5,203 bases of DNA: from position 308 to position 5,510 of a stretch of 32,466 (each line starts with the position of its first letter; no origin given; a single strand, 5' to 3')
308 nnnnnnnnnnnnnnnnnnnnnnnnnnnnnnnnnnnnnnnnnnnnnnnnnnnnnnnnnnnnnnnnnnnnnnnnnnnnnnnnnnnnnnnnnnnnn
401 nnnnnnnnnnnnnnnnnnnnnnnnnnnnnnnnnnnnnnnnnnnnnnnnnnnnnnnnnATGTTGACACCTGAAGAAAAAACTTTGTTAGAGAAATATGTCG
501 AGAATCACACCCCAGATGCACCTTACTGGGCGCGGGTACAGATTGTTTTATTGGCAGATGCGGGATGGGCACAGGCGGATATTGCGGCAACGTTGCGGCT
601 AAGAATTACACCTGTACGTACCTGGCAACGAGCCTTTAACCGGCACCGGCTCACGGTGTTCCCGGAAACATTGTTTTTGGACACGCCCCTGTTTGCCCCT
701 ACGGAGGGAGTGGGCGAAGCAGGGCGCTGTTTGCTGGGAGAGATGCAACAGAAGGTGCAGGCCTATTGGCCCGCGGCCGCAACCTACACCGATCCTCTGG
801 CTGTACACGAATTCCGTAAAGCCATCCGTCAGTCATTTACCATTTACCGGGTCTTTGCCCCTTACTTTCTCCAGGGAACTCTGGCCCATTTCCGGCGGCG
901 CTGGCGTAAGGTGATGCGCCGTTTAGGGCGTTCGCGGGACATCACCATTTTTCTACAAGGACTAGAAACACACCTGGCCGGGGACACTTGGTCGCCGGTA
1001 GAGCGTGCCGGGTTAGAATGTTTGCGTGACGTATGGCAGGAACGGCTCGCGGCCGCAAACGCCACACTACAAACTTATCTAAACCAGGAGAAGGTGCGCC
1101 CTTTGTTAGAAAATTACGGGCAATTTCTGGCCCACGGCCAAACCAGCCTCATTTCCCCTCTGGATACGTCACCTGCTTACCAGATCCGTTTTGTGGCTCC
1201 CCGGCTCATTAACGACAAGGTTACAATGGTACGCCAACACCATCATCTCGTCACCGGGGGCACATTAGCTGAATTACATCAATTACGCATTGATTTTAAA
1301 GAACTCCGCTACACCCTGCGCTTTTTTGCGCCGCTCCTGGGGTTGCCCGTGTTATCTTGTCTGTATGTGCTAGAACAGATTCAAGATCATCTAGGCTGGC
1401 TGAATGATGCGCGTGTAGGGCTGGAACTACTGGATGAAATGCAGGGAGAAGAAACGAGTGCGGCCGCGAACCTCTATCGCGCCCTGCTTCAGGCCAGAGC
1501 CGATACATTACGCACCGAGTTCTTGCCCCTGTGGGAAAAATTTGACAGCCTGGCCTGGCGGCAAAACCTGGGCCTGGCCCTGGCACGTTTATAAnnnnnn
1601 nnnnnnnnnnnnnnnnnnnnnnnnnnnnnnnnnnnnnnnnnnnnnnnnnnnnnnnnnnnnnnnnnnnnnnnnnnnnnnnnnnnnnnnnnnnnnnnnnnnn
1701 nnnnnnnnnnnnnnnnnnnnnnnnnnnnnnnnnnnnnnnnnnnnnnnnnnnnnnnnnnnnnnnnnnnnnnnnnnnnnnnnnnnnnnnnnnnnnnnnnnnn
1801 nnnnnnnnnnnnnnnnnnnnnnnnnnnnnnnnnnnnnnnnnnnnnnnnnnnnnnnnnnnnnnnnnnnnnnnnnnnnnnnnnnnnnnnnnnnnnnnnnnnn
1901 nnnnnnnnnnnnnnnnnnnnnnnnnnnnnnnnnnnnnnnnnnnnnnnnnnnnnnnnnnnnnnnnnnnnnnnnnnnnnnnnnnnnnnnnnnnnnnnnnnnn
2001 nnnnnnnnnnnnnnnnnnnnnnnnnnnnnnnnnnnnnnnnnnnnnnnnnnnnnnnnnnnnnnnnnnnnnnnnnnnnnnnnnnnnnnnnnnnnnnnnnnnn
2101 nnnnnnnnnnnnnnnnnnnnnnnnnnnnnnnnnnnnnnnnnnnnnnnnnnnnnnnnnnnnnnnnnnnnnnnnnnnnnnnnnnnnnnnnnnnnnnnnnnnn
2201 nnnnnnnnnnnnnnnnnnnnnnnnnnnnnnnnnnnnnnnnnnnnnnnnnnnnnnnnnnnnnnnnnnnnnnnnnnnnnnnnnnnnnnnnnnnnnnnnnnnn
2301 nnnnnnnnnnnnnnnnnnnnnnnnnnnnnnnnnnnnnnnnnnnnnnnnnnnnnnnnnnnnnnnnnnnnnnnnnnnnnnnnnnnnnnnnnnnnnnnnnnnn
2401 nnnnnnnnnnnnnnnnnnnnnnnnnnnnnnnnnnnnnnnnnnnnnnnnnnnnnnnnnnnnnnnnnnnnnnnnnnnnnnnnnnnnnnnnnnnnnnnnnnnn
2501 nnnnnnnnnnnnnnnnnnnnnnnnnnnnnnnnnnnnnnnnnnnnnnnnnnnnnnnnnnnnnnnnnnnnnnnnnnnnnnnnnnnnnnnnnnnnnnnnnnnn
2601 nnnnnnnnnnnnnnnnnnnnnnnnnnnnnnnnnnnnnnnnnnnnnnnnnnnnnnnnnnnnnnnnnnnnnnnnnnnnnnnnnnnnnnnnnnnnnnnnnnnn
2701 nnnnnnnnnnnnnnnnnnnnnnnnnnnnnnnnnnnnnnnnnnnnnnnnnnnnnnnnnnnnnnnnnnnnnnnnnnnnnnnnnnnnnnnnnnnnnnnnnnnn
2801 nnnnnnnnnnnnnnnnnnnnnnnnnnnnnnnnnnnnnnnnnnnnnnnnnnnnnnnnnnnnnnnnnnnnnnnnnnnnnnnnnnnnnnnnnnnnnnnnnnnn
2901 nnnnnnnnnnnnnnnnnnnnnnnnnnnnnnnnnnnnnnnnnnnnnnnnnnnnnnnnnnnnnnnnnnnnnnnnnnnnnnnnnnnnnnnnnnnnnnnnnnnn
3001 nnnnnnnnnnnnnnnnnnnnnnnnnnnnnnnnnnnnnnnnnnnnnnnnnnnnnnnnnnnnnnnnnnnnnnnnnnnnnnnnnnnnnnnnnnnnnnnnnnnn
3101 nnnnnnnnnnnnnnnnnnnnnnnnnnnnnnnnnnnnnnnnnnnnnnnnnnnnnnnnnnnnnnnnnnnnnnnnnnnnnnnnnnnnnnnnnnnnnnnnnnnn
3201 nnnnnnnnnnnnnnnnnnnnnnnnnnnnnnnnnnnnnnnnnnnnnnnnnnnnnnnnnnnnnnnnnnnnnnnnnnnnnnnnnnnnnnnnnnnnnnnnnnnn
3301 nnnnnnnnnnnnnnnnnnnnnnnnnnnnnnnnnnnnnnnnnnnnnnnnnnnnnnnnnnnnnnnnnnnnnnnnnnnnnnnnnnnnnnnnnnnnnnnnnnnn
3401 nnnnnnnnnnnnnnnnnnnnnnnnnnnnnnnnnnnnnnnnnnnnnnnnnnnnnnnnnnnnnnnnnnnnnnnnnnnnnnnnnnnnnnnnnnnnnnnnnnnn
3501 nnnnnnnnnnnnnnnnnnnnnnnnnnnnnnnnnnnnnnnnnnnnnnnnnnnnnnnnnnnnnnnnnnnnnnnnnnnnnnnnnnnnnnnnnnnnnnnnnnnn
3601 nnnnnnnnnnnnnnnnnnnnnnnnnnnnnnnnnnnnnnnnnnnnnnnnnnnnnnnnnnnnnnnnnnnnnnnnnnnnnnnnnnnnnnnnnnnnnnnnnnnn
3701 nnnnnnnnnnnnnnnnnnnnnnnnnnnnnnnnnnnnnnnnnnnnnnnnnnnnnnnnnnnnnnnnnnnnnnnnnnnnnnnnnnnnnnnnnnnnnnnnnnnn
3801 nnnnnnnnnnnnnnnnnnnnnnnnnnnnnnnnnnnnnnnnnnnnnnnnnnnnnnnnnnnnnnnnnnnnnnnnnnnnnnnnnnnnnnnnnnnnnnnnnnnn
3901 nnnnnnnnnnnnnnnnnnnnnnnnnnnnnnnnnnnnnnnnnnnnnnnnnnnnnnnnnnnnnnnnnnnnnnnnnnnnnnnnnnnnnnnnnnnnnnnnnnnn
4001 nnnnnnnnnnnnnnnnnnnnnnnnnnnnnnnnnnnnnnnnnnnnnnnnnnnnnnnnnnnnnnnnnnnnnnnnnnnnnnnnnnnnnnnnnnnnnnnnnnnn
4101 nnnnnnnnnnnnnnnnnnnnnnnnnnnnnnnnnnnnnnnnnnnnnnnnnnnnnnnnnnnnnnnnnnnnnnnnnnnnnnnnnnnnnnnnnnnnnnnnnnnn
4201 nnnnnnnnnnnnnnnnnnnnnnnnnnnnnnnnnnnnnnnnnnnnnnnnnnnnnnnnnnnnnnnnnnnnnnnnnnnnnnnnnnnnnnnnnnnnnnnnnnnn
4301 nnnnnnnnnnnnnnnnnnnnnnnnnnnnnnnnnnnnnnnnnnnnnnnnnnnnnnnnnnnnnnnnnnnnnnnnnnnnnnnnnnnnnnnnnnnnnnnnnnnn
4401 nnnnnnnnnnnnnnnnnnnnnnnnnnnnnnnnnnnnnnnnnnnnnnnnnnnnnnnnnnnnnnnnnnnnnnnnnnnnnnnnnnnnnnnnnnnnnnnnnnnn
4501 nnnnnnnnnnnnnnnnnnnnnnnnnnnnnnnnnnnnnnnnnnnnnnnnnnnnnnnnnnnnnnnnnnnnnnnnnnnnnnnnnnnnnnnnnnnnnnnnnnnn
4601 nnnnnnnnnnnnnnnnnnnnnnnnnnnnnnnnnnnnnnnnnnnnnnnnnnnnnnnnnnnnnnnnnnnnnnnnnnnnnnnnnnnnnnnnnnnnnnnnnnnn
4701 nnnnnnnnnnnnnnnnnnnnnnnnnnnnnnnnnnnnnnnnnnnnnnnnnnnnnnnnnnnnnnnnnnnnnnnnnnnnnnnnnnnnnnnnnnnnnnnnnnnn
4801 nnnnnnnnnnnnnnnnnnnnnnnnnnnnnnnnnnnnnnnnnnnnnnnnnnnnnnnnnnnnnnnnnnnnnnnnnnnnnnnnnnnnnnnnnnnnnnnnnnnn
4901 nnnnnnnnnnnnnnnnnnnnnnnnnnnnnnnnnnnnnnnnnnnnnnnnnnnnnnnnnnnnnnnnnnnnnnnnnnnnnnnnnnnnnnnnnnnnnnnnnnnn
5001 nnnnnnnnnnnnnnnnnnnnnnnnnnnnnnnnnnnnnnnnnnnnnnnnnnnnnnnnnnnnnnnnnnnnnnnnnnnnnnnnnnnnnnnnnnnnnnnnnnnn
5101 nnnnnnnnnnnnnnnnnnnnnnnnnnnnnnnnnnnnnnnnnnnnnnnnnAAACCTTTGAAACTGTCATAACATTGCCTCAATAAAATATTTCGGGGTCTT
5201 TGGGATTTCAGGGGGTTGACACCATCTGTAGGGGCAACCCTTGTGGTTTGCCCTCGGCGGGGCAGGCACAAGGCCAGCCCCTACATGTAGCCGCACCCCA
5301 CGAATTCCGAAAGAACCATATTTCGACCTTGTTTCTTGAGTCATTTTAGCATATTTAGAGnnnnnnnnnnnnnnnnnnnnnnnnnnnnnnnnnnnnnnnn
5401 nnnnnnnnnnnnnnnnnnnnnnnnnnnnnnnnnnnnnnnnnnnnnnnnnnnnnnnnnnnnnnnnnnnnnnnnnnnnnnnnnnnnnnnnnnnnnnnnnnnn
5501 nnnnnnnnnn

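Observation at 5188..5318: Family-B ~120-bp palindromic MITE-like element, 6 copies in 32 kb, with an invertible interior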

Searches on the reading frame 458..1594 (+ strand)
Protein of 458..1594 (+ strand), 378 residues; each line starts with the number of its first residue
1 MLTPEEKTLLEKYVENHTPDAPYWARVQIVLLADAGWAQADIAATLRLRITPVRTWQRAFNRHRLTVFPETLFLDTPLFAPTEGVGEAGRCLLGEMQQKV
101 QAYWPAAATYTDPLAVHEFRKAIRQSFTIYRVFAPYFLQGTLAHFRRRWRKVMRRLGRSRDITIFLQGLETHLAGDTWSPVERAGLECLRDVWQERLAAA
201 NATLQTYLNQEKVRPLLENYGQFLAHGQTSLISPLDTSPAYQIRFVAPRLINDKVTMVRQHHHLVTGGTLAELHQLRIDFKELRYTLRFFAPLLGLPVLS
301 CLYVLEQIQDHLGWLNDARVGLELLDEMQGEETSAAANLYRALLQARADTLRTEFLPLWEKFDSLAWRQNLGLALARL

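Call 35: find_encoding_contigs(protein=window:458-1594:+, flank=10000, max_places=2)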
Protein window:458-1594:+ (378 aa): 22 contigs read that carry it; 2 places shown.
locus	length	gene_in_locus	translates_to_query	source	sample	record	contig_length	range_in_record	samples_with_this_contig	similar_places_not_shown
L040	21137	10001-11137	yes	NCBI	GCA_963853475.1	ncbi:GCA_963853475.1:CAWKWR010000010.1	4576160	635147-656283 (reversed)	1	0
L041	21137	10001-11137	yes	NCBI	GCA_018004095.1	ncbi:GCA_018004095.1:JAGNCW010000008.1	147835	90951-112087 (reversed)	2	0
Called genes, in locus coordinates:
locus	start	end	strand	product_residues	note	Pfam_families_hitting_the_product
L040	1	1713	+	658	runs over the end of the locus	PF00456:Transketolase_N, PF02779:Transket_pyr, PF02780:Transketolase_C, PF22613:Transketolase_C_1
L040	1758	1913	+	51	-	-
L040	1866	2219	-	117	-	-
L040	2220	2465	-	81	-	PF02627:CMD (weak)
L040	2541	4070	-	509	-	PF00005:ABC_tran, PF13304:AAA_21 (faint), PF00005:ABC_tran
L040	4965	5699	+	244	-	-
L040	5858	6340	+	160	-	PF20009:GEVED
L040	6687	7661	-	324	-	PF02653:BPD_transp_2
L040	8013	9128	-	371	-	PF02653:BPD_transp_2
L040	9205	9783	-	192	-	-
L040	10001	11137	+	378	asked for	PF05235:CHAD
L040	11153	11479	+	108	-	-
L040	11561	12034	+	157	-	PF01243:PNPOx_N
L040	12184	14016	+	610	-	-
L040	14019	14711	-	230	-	PF05685:Uma2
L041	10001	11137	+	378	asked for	PF05235:CHAD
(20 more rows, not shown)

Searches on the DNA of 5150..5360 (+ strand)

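Call 21: search_rna_families(source=window, start=5150, end=5360, threshold=evalue, max_evalue=10, show_alignments=3)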
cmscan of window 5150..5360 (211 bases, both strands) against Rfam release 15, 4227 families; matches with E-value up to 10: 5.
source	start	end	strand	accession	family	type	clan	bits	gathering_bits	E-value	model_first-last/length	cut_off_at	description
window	5227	5285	+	RF03791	mir-4526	Gene; miRNA;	-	21.3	100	0.09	1-87/87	no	mir-4526 microRNA precursor family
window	5207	5304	-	RF03769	mir-3913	Gene; miRNA;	-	17.1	100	0.62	1-100/100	no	mir-3913 microRNA precursor family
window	5207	5304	+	RF03769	mir-3913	Gene; miRNA;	-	16.8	100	0.76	1-100/100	no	mir-3913 microRNA precursor family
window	5214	5297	+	RF00257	mir-194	Gene; miRNA;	-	14.5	52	0.93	1-82/82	no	mir-194 microRNA precursor family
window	5256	5308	-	RF01753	psbNH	Cis-reg;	-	9.9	45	6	1-60/60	no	psbNH RNA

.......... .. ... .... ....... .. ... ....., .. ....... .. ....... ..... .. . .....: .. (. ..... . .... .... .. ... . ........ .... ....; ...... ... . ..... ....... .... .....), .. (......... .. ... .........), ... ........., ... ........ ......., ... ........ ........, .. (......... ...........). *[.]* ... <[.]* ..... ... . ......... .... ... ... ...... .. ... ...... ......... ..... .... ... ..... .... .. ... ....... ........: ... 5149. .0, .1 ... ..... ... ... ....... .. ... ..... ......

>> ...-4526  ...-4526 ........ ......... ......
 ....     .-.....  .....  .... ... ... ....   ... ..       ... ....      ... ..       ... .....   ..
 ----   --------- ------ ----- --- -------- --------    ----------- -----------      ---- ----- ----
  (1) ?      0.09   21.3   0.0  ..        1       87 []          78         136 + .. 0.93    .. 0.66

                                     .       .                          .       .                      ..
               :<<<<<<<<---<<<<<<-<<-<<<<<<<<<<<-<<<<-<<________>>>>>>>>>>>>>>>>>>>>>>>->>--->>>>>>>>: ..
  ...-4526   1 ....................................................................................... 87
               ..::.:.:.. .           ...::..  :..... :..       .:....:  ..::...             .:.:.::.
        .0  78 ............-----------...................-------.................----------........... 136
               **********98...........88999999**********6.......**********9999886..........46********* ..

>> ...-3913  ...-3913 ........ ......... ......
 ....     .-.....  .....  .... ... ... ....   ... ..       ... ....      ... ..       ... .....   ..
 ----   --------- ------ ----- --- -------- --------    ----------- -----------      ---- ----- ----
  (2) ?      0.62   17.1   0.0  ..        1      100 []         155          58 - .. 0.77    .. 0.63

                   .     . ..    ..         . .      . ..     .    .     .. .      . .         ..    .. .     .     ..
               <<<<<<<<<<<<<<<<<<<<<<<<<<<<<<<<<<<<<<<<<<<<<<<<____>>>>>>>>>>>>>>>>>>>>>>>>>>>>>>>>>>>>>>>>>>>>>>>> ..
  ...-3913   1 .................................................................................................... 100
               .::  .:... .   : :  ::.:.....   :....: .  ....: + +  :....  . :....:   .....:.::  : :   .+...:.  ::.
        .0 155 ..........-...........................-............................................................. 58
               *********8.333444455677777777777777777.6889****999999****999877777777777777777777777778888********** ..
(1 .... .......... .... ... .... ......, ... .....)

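Call 67: search_dna_similar(query=window:5186-5325:+, collection=plasmids, mode=distant, max_evalue=0.01, max_rows=25)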
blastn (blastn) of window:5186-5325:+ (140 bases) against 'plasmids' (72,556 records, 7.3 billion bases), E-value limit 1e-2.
No match.
